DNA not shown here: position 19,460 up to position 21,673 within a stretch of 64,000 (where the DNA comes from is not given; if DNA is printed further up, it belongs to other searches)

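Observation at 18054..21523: Short pAgo operon whose APAZ partner carries both an Mrr-type nuclease and a TIR domain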

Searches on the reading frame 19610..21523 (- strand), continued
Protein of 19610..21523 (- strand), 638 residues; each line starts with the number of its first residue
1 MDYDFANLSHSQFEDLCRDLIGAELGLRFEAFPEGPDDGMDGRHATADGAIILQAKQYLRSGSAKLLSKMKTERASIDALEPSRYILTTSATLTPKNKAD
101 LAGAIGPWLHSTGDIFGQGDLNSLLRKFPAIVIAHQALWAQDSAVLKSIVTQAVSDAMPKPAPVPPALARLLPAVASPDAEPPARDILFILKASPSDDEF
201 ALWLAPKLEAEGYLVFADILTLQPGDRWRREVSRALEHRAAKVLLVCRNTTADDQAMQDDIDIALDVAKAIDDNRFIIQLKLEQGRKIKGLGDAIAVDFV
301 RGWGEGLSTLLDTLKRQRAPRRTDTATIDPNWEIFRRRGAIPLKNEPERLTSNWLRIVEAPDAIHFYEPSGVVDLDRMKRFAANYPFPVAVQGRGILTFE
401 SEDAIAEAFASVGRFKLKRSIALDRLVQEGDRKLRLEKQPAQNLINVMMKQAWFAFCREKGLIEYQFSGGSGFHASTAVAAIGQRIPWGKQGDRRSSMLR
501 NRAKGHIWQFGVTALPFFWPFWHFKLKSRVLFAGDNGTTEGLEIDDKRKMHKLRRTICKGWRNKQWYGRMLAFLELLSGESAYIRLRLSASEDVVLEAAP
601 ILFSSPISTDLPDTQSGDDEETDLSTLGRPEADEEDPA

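Call 37: search_protein_families(library=pfam, proteins=[P0154, P0156, P0163, P0168, P0171, P0174, P0177, P0183, P0189, P0221], max_evalue=0.01)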
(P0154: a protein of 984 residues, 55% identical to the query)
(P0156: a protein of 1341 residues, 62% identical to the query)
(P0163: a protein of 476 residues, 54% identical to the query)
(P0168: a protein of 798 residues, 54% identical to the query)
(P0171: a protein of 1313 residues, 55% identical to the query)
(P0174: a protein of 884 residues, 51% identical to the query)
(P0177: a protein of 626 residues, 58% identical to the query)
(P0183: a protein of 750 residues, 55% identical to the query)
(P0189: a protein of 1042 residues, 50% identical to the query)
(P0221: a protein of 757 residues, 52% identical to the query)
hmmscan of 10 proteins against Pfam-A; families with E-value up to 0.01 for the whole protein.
P0154 (984 aa): 4 families
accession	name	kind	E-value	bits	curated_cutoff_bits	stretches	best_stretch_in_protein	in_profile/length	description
PF13646.12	HEAT_2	-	4.5e-11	43.3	27.7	2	627-701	3-73/88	HEAT repeats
PF25199.1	nSTAND_NTPase5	-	0.0002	21.6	34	1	198-262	23-85/145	Novel STAND NTPase 5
PF04471.18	Mrr_cat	-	0.0012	19.4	21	1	7-96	3-92/115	Restriction endonuclease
PF00514.29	Arm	-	0.0016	18.9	20.6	0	619-644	8-33/41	Armadillo/beta-catenin-like repeat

P0156 (1341 aa): 5 families
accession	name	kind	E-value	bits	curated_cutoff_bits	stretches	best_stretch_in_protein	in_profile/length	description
PF20698.3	PIN-TPR-GreABC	-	1.6e-19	71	27.8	1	1040-1177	2-137/138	PIN domain associated with the TPR-GreAB-C-PIN system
PF14559.12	TPR_19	-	1.5e-05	25.7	25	1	743-801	5-63/68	Tetratricopeptide repeat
PF04471.18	Mrr_cat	-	2.2e-05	25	21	1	40-131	2-93/115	Restriction endonuclease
PF07719.23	TPR_2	-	0.0011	19.4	27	0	307-335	5-33/34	Tetratricopeptide repeat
PF19981.4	DUF6417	-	0.0078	16.7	28.4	0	693-712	49-68/69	Family of unknown function (DUF6417)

P0163 (476 aa): 2 families
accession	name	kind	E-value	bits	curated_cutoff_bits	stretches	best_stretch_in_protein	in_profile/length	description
PF03781.23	FGE-sulfatase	-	1e-50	173.3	23.3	1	243-473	2-255/255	Sulfatase-modifying factor enzyme 1-like domain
PF04471.18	Mrr_cat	-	1.9e-06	28.4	21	1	7-96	3-92/115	Restriction endonuclease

P0168 (798 aa): 1 family
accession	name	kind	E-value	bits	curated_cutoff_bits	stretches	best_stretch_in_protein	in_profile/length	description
PF04471.18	Mrr_cat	-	3.8e-05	24.2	21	1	6-93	2-91/115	Restriction endonuclease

P0171 (1313 aa): 2 families
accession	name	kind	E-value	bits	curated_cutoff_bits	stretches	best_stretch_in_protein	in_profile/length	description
PF04471.18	Mrr_cat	-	1.5e-05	25.5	21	1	6-100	2-96/115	Restriction endonuclease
PF13424.12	TPR_12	-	0.00014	22.4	30.1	0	770-820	3-53/77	Tetratricopeptide repeat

P0174 (884 aa): 1 family
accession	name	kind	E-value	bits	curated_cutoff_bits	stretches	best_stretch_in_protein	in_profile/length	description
PF04471.18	Mrr_cat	-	0.0021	18.6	21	1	94-149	2-60/115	Restriction endonuclease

P0177 (626 aa): 12 families
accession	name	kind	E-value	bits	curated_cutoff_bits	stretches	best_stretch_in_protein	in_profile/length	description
PF20720.3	nSTAND3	-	8.9e-49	165.6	27.2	1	172-327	1-153/155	Novel STAND NTPase 3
PF24883.2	NPHP3_N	-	0.00036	21.2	24.8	1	174-208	8-42/164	Nephrocystin 3, N-terminal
PF04471.18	Mrr_cat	-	0.00053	20.5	21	1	7-99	3-95/115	Restriction endonuclease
PF07728.20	AAA_5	-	0.0015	19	22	1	191-222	2-33/139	AAA domain (dynein-related subfamily)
PF13191.12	AAA_16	-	0.0028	18.6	32.6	0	189-217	25-53/167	AAA ATPase domain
PF13401.12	AAA_22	-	0.0031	18.3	27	1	187-221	4-33/130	AAA domain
PF13481.12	AAA_25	-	0.0037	17.3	27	1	183-218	28-64/195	AAA domain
PF05496.18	RuvB_N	-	0.0041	17.3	27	1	163-209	13-54/159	Holliday junction DNA helicase RuvB P-loop domain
PF13238.12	AAA_18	-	0.0046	17.8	29.4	0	192-210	2-20/128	AAA domain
PF03215.21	Rad17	-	0.0065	16.9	23.8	0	186-212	43-69/186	Rad17 P-loop domain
PF00004.35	AAA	-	0.008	17.1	21.2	0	192-209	2-19/131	ATPase family associated with various cellular activities (AAA)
PF00005.33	ABC_tran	-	0.0088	17.1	25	0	181-211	4-34/137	ABC transporter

P0183 (750 aa): 16 families
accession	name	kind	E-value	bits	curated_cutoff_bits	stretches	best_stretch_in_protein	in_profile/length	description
PF20720.3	nSTAND3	-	1.1e-47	162.1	27.2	1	172-327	1-153/155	Novel STAND NTPase 3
PF13481.12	AAA_25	-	4.1e-06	27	27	0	185-210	30-55/195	AAA domain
PF13401.12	AAA_22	-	3.3e-05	24.7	27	1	189-294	6-97/130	AAA domain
PF05496.18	RuvB_N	-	3.9e-05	23.9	27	1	177-210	22-55/159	Holliday junction DNA helicase RuvB P-loop domain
PF00004.35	AAA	-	4.5e-05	24.3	21.2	1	191-232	1-53/131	ATPase family associated with various cellular activities (AAA)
PF13238.12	AAA_18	-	0.00023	22.1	29.4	1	191-212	1-22/128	AAA domain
PF04471.18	Mrr_cat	-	0.00026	21.5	21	1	8-80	4-76/115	Restriction endonuclease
PF13191.12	AAA_16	-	0.00029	21.8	32.6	1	189-227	25-63/167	AAA ATPase domain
PF13604.12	AAA_30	-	0.00042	20.5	27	1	179-221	8-51/191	AAA domain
PF13521.12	AAA_28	-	0.00066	20.4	27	1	191-283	2-81/164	AAA domain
PF25199.1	nSTAND_NTPase5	-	0.0013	19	34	1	181-285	34-135/145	Novel STAND NTPase 5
PF13479.12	AAA_24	-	0.0021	18.4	27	1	188-255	2-61/195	AAA domain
PF24883.2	NPHP3_N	-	0.004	17.8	24.8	0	173-210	7-44/164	Nephrocystin 3, N-terminal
PF13173.12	AAA_14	-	0.0048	17.3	27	0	188-303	2-117/129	AAA domain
PF00005.33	ABC_tran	-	0.0071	17.4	25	0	184-213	7-36/137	ABC transporter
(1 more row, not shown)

P0189 (1042 aa): 2 families
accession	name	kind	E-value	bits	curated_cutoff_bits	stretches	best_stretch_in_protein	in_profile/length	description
PF04471.18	Mrr_cat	-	3e-07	31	21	1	7-114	3-110/115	Restriction endonuclease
PF25199.1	nSTAND_NTPase5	-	8.8e-06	26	34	1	201-315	6-110/145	Novel STAND NTPase 5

P0221 (757 aa): 10 families
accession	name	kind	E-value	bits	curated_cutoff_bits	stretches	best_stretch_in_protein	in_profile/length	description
PF20720.3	nSTAND3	-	9.5e-45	152.5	27.2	1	172-328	1-154/155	Novel STAND NTPase 3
PF00004.35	AAA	-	6.3e-05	23.9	21.2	1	192-283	2-109/131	ATPase family associated with various cellular activities (AAA)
PF07728.20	AAA_5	-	0.0014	19.1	22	1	191-223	2-34/139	AAA domain (dynein-related subfamily)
PF05496.18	RuvB_N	-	0.0014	18.9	27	1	188-209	34-54/159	Holliday junction DNA helicase RuvB P-loop domain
PF04471.18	Mrr_cat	-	0.0015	19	21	1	7-61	3-60/115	Restriction endonuclease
PF03266.21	NTPase_1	-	0.0035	17.7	23.9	0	191-218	2-29/168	NTPase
PF00437.27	T2SSE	-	0.004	16.3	24.9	1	179-226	132-180/370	Type II/IV secretion system protein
PF24883.2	NPHP3_N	-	0.0077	16.9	24.8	0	187-215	21-49/164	Nephrocystin 3, N-terminal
PF05729.18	NACHT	-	0.0078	16.5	26.7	0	189-217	1-29/167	NACHT domain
PF13191.12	AAA_16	-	0.008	17.1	32.6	0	188-206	24-42/167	AAA ATPase domain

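Call 39: find_homologous_proteins(query=P0270, max_evalue=1e-10)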
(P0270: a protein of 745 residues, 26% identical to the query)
Query P0270 (745 aa): 68 proteins with E <= 1e-10 among 8000 candidates.
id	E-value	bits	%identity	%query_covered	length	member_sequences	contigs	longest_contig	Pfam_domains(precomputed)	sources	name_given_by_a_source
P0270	0.0e+0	1743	100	100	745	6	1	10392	PF13676.12,PF14130.13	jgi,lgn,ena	-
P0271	0.0e+0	1540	88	100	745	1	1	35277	PF13676.12,PF14130.13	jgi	jgi:hypothetical protein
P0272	0.0e+0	1475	83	100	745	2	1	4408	PF13676.12,PF14130.13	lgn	-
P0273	0.0e+0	1122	61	100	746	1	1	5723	PF13676.12,PF14130.13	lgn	-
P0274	0.0e+0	1115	62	100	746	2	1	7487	PF13676.12,PF14130.13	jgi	-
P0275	0.0e+0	1104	61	99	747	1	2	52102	PF13676.12,PF14130.13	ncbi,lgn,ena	-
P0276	9.9e-275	932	53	99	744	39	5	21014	PF13676.12,PF14130.13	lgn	-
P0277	1.6e-274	931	53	97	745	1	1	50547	PF13676.12,PF14130.13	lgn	-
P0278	3.7e-262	890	61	80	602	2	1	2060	PF13676.12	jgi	jgi:hypothetical protein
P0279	1.8e-252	858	50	98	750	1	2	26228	PF13676.12,PF14130.13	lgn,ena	-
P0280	1.4e-187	643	41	97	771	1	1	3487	PF13676.12,PF14130.13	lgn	-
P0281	2.2e-183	630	41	97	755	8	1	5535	PF13676.12,PF14130.13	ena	-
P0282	3.9e-169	582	41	96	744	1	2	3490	PF13676.12,PF14130.13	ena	-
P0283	4.3e-169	582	39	97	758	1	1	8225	PF13676.12,PF14130.13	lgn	-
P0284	3.4e-145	503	42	78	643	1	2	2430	PF13676.12,PF14130.13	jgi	jgi:hypothetical protein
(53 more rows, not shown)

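Call 44: find_related_loci(query=window:19610-21523:-, collection=genome_contigs, flank=8000)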
Query window:19610-21523:- (638 aa) in genome_contigs; peptide patterns used: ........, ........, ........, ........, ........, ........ (x = any residue, [..] = any of these).
45 stretches matched a pattern; 16 encode a relative of the query (tblastn E <= 1e-3); 16 distinct loci.
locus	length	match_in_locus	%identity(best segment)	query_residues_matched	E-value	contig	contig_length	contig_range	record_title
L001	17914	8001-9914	89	1-638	0e+0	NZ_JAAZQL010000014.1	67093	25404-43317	Novosphingobium sp. SG707 Ga0365350_14, whole genome shotgun sequence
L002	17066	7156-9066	85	1-637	0e+0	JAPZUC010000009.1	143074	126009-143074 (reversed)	MAG: Porphyrobacter sp. isolate LE19-388.1B c_000000001292, whole genome shotgun sequence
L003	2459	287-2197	85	1-637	0e+0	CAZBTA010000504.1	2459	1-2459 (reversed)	MAG TPA_asm: uncultured Bryobacter sp. isolate binchicken_co214_141 genome assembly, contig: NODE_75514_length_2459_cov_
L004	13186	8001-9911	67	1-635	0e+0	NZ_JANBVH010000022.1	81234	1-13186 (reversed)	Sphingomonas faeni strain ALB2 Sphingomonas_00022, whole genome shotgun sequence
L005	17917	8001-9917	65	1-635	0e+0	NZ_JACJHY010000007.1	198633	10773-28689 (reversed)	Aminobacter ciceronei strain DSM 15910 Ga0415343_07, whole genome shotgun sequence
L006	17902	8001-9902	65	1-630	0e+0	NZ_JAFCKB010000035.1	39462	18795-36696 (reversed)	Bradyrhizobium manausense strain SZCCT0344 NODE_35, whole genome shotgun sequence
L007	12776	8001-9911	63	1-635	0e+0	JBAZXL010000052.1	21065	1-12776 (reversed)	MAG: Hyphomicrobium sp. isolate SO_2017_GW1_55 NODE_9806_length_21065_cov_1.937816_OW334_2017, whole genome shotgun sequ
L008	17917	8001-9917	63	1-635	0e+0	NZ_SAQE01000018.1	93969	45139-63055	MAG: Mesorhizobium sp. isolate N.Ca.IN.012.14.1 NODE_18_length_93969_cov_14.936229, whole genome shotgun sequence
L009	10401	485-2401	64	1-635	0e+0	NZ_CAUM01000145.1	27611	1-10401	Mesorhizobium metallidurans STM 2683, whole genome shotgun sequence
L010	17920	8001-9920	63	1-635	0e+0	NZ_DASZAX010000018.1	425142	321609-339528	MAG: Mesorhizobium sp. isolate SMAG_U6399 k141_3373, whole genome shotgun sequence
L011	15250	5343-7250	63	1-635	0e+0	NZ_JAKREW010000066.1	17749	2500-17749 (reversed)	Mesorhizobium retamae strain IRAMC:0171 NODE_66_length_17749_cov_74.171458, whole genome shotgun sequence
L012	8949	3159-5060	64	1-630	0e+0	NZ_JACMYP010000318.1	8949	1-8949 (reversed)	Bradyrhizobium altum strain Pear77 Contigs_318, whole genome shotgun sequence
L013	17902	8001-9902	63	1-630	0e+0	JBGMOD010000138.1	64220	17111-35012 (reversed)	MAG: Hyphomicrobiales bacterium isolate Fil1_5 Lundin1_316, whole genome shotgun sequence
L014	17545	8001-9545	62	1-516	2e-135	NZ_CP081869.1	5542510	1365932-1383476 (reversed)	Chenggangzhangella methanolivorans strain CHL1 chromosome, complete genome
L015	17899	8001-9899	69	1-630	1e-93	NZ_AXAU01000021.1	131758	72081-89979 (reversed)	Bradyrhizobium murdochi strain WSM 1741 YUODRAFT_scaffold_19.20_C, whole genome shotgun sequence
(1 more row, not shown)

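Call 59: search_protein_families(library=pfam, alignment_id=A1, max_evalue=0.01)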
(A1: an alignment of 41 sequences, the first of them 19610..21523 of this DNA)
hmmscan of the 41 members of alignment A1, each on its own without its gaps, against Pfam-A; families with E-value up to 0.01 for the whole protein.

A. member 1, window:19610-21523:- (638 aa): 2 families
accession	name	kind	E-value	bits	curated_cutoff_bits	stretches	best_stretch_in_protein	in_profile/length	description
PF13676.11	TIR_2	-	5.3e-14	53.2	28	1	194-311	6-122/122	TIR domain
PF04471.18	Mrr_cat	-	6.8e-05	23.4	21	1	6-95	2-91/115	Restriction endonuclease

B. families by the number of members that match (of 41 scanned): 3 families
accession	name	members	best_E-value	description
PF13676.11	TIR_2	41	5e-20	TIR domain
PF04471.18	Mrr_cat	40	1.2e-06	Restriction endonuclease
PF01582.25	TIR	10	8.2e-05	TIR domain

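Call 60: fold_search(model_id=the predicted structure, library=pdb)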
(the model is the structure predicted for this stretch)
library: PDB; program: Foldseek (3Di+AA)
matches with E <= 10: 1392; with E <= 0.001: 57
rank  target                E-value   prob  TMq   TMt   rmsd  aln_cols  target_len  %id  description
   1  8qlo_A                1.6e-25  1.00  0.31  0.44  21.2       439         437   23  CryoEM structure of the apo SPARTA (BabAgo/TIR-APAZ) complex (released 2024-01-31)
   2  8ifk_A                5.5e-25  1.00  0.31  0.45  20.7       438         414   23  Cryo-EM structure of monomeric SPARTA gRNA-ssDNA target complex (released 2024-01-17)
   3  8k34_A                1.1e-24  1.00  0.32  0.46  20.9       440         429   22  Cryo-EM structure of SPARTA gRNA binary complex (released 2024-01-17)
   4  8oz6_A                1.4e-24  1.00  0.31  0.47  21.5       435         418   22  cryoEM structure of SPARTA complex ligand-free (released 2023-08-16)
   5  8isy_B                2.6e-24  1.00  0.31  0.42  21.6       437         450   22  Cryo-EM structure of free-state Crt-SPARTA (released 2023-10-18)
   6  8qlp_M                8.4e-24  1.00  0.30  0.44  21.7       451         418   24  CryoEM structure of the RNA/DNA bound SPARTA (BabAgo/TIR-APAZ) tetrameric complex (released 2024-01-31)
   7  8ffi_A                8.9e-24  1.00  0.32  0.48  22.3       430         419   23  Structure of tetramerized MapSPARTA upon guide RNA-mediated target DNA binding (released 2023-08-23)
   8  8z8y_B                1.1e-23  1.00  0.31  0.43  21.1       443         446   22  Crystal structure of CrtAgo/CrtTIR-APAZ complex (released 2025-03-12)
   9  8ifl_A                1.9e-23  1.00  0.30  0.45  21.3       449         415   23  Cryo-EM structure of tetrameric SPARTA gRNA-ssDNA target complex in state 1 (released 2024-01-17)
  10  8i87_C                3.6e-23  1.00  0.31  0.47  21.7       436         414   21  Cryo-EM structure of TIR-APAZ/Ago-gRNA-DNA complex (released 2023-07-19)
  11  8i88_C                4.2e-23  1.00  0.32  0.47  22.0       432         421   23  Cryo-EM structure of TIR-APAZ/Ago-gRNA complex (released 2023-07-05)
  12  8spo_A                4.7e-23  1.00  0.31  0.48  22.6       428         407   23  Tetramerized activation of MapSPARTA bound with NAD+ (released 2023-08-23)
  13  8qlp_E                4.7e-23  1.00  0.31  0.46  21.4       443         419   24  CryoEM structure of the RNA/DNA bound SPARTA (BabAgo/TIR-APAZ) tetrameric complex (released 2024-01-31)
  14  8qlp_A                4.7e-23  1.00  0.30  0.45  21.4       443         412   24  CryoEM structure of the RNA/DNA bound SPARTA (BabAgo/TIR-APAZ) tetrameric complex (released 2024-01-31)
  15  8qlp_I                4.7e-23  1.00  0.30  0.45  21.9       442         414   24  CryoEM structure of the RNA/DNA bound SPARTA (BabAgo/TIR-APAZ) tetrameric complex (released 2024-01-31)
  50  8olj                  1.7e-04  1.00  0.20  0.47   9.2       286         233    9  Crystal structure of Archaeoglobus fulgidus AfAgo-N protein representing N-L1-L2 domains (released 2024-01-24)
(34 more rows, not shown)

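Call 64: find_homologous_proteins(query=P0121, max_evalue=1e-20)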
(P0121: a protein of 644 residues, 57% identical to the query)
Query P0121 (644 aa): 671 proteins with E <= 1e-20 among 8000 candidates; the best 120 are listed.
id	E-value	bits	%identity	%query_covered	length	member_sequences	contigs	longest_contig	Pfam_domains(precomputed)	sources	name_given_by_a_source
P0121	0.0e+0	1479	100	100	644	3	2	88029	PF13676.12,PF04471.19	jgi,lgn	-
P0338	0.0e+0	1186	79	100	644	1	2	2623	PF13676.12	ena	-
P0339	0.0e+0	1183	79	100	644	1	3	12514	PF13676.12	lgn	-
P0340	0.0e+0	1166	77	100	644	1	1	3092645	PF13676.12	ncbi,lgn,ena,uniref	ncbi:toll/interleukin-1 receptor domain-containing protein [Qipengyuania sp. DGS5-3]|uniref:toll/int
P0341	0.0e+0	1165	77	100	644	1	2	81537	PF13676.12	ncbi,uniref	ncbi:TIR domain-containing protein [Parasphingorhabdus sp.]|uniref:TIR domain-containing protein n=1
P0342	0.0e+0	1158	77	100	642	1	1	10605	PF13676.12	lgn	-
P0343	0.0e+0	1144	76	100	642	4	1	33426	PF13676.12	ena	-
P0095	1.7e-259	881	59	99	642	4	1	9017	PF13676.12,PF04471.19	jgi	jgi:hypothetical protein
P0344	6.9e-258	876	60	99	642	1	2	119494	PF13676.12,PF04471.19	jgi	jgi:TIR domain/Restriction endonuclease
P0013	1.0e-257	875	60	100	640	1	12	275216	PF13676.12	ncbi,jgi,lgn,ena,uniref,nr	ncbi:toll/interleukin-1 receptor domain-containing protein [Sphingopyxis alaskensis]|jgi:hypothetica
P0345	1.1e-257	875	59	100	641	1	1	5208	PF13676.12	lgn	-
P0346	2.5e-257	874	60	99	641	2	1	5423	PF13676.12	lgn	-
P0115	9.5e-257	872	59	100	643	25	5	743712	PF13676.12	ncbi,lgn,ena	-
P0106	2.6e-256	870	58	100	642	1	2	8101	PF13676.12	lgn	-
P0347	3.7e-256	870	58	100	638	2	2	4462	PF13676.12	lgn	-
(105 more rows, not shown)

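Call 66: find_encoding_contigs(protein=P0121, flank=5000, max_places=2)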
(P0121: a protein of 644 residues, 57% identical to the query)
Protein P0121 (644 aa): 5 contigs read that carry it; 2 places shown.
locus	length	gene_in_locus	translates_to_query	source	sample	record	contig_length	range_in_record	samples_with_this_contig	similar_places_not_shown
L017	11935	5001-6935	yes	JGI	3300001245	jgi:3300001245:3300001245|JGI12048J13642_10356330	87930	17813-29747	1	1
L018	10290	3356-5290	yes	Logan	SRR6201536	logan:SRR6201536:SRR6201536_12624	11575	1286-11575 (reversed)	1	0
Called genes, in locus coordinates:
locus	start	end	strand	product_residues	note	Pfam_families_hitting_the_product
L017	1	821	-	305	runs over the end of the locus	PF08843:AbiEii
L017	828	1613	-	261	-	PF17194:AbiEi_3_N, PF11459:AbiEi_3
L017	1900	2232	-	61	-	-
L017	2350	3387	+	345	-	PF12183:NotI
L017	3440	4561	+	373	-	PF00145:DNA_methylase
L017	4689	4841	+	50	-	-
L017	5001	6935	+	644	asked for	PF04471:Mrr_cat (faint), PF13676:TIR_2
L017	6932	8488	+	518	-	-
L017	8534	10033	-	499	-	-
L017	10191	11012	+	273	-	PF18863:AbiJ_NTD4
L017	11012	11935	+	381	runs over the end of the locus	-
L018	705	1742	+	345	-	PF12183:NotI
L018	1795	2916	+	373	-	PF00145:DNA_methylase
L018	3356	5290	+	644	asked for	PF04471:Mrr_cat (faint), PF13676:TIR_2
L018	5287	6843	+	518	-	-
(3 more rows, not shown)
